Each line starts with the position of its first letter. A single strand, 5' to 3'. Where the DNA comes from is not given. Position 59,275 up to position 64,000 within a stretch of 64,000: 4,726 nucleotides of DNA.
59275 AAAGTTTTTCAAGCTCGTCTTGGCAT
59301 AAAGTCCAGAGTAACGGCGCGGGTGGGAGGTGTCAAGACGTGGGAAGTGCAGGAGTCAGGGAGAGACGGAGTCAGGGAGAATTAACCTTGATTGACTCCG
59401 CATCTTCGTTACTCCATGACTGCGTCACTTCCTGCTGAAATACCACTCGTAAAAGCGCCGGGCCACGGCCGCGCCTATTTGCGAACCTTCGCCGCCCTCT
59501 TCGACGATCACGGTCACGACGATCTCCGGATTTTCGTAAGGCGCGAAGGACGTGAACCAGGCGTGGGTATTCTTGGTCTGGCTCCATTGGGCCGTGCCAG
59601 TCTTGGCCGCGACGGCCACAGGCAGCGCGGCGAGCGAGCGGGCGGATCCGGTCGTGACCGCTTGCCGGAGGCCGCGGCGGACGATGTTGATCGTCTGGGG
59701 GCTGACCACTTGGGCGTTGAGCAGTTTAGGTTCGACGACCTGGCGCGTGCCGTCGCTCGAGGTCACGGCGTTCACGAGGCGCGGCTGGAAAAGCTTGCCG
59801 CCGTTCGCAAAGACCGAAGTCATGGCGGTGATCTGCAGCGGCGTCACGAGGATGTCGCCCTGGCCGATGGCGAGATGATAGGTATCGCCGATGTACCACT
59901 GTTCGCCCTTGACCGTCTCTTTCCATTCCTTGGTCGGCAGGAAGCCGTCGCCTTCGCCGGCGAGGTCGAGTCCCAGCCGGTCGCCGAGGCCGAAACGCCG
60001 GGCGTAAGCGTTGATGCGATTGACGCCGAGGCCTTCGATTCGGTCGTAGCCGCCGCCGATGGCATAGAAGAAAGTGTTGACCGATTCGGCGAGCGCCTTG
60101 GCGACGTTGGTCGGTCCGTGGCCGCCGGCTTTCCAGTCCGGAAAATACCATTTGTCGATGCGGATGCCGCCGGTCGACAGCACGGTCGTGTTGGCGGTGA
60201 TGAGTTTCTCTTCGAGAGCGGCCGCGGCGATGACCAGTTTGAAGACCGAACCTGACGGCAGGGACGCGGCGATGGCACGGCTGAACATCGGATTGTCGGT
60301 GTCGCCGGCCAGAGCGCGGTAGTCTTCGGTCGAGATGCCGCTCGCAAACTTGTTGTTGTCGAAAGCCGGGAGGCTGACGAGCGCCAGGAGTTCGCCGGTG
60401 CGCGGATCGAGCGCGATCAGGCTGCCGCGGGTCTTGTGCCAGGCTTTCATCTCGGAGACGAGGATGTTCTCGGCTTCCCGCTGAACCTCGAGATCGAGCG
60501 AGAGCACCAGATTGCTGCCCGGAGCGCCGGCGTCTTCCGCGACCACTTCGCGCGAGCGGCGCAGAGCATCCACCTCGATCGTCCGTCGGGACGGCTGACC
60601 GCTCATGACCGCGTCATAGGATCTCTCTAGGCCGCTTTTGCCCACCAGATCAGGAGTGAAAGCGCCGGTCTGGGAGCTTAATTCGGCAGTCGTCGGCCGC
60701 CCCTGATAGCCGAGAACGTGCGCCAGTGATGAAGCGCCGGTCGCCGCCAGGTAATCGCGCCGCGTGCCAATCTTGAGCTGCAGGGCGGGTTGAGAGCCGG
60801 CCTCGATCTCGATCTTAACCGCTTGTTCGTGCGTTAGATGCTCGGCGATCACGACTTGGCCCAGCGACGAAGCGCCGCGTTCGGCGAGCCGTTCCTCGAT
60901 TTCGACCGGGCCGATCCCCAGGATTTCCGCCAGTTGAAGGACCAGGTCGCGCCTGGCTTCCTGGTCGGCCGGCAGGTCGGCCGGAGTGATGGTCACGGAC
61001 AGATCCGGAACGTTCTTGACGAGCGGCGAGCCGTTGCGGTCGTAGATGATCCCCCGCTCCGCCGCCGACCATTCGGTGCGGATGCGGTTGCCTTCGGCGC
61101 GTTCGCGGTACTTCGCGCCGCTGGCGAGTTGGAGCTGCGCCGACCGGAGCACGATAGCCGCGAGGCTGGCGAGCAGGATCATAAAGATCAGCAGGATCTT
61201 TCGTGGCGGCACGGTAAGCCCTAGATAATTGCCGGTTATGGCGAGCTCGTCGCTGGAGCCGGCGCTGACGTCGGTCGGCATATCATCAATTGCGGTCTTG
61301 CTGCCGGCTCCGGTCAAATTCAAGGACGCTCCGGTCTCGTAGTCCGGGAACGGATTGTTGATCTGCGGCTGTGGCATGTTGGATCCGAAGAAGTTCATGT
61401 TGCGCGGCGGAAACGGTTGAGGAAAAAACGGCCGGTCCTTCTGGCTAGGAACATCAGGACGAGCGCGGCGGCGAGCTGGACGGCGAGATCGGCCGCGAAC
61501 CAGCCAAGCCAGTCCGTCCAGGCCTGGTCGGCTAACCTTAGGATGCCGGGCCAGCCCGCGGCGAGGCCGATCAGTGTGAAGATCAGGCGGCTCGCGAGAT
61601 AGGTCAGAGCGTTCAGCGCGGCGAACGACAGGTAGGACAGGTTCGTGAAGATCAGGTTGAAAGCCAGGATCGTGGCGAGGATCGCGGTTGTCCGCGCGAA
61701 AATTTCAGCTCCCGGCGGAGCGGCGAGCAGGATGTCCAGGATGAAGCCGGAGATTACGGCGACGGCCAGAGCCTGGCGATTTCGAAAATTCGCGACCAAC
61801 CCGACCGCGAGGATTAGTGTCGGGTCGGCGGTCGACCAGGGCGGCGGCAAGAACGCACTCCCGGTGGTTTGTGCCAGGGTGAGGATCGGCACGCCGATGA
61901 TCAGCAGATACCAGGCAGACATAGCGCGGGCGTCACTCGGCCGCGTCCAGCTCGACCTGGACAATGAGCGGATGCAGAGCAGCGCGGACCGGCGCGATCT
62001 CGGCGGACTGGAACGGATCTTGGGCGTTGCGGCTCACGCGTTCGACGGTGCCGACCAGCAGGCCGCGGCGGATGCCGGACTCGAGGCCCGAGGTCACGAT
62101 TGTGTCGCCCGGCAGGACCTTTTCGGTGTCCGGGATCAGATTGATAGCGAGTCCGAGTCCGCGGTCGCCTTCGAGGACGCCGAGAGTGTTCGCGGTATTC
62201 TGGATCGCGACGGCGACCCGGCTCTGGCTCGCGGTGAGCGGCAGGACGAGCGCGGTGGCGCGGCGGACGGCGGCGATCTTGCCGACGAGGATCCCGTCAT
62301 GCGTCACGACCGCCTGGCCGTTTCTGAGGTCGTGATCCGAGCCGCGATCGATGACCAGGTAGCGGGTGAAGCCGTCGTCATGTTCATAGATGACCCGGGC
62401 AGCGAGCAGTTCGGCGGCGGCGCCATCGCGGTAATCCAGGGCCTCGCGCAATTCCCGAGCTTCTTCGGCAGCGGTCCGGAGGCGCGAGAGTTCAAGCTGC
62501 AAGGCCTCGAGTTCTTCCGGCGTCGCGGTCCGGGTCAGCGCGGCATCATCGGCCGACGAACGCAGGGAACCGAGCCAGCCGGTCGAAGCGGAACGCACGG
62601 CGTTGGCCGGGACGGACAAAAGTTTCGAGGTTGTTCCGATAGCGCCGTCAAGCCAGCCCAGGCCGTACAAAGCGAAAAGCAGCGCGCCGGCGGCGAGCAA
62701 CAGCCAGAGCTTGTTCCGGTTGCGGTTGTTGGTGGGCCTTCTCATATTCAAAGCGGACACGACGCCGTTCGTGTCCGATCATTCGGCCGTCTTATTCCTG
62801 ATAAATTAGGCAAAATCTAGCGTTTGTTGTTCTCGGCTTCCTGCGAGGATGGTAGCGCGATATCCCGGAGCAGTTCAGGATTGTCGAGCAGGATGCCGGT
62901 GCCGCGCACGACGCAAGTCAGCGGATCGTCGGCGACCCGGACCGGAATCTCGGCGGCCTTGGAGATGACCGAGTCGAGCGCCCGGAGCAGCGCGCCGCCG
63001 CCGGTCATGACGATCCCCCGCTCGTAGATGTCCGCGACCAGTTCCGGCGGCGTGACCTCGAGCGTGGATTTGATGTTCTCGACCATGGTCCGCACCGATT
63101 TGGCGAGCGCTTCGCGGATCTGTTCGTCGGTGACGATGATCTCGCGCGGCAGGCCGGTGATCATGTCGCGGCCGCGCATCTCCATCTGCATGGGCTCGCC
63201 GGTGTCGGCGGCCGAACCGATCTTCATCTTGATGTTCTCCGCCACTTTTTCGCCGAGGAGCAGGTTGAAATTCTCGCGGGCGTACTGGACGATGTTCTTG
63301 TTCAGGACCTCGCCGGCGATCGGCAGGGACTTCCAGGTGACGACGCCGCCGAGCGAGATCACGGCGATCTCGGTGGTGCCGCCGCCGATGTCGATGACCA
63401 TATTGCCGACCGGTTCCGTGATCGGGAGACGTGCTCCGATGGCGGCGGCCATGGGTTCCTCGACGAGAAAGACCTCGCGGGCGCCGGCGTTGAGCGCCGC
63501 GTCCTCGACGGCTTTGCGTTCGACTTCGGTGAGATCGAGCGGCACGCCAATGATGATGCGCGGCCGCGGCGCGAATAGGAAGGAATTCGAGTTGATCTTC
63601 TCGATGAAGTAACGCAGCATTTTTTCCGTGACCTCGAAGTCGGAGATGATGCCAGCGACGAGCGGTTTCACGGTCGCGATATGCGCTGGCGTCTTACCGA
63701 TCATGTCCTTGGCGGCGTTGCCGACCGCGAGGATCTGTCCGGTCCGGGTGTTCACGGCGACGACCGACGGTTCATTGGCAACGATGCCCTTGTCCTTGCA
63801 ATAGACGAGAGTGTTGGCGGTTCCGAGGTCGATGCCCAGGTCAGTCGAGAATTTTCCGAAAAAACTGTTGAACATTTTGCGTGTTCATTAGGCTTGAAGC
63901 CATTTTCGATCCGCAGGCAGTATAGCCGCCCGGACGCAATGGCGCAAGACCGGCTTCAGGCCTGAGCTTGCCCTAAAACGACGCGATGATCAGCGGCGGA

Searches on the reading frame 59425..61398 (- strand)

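Call 59: search_protein_families(library=pfam, proteins=[window:59425-61398:-], max_evalue=0.00001)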
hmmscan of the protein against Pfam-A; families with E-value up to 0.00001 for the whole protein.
window:59425-61398:- (657 aa): 2 families
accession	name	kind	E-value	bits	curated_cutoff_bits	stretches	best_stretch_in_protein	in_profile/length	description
PF00905.27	Transpeptidase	-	2.8e-60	204.5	22.1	1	325-650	1-298/299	Penicillin binding protein transpeptidase domain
PF03717.20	PBP_dimer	-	3.7e-29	102.9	24.4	1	112-281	3-174/180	Penicillin-binding Protein dimerisation domain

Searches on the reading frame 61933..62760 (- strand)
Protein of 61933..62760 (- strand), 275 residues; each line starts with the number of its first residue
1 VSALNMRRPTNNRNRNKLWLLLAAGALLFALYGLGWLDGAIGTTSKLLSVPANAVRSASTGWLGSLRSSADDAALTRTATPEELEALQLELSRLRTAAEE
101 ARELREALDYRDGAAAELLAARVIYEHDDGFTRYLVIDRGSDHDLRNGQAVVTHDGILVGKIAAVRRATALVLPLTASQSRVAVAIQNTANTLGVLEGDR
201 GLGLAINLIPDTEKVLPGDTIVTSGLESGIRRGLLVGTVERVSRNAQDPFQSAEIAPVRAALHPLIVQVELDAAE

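Call 59: search_protein_families(library=pfam, proteins=[window:61933-62760:-], max_evalue=0.00001)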
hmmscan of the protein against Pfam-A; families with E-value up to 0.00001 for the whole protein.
window:61933-62760:- (275 aa): 1 family
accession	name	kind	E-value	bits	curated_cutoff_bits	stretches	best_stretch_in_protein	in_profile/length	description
PF04085.20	MreC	-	6.3e-31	107.6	28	1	123-258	1-134/147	Rod shape-determining protein MreC, barrel core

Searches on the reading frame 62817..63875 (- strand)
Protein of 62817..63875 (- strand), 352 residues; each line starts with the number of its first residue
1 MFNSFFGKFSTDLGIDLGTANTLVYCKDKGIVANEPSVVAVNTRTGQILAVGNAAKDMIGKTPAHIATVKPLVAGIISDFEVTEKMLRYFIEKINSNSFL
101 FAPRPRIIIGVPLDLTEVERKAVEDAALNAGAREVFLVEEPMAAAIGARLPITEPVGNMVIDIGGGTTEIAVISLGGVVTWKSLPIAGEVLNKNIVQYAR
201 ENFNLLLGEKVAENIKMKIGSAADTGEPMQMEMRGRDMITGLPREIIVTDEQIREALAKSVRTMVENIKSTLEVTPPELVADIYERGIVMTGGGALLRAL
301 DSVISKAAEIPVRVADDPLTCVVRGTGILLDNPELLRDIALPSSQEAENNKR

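Call 59: search_protein_families(library=pfam, proteins=[window:62817-63875:-], max_evalue=0.00001)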
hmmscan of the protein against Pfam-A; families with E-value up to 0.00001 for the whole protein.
window:62817-63875:- (352 aa): 4 families
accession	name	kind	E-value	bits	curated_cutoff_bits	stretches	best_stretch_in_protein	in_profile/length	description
PF06723.19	MreB_Mbl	-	1.6e-139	464.8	27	1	11-335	2-324/327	MreB/Mbl protein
PF14450.12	FtsA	-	4.7e-11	43.6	31.8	1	159-316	1-111/127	Cell division protein FtsA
PF00012.26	HSP70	-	1.2e-09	37.5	20.6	1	106-204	135-239/599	Hsp70 protein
PF00022.25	Actin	-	6e-09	35.4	27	1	16-206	10-195/410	Actin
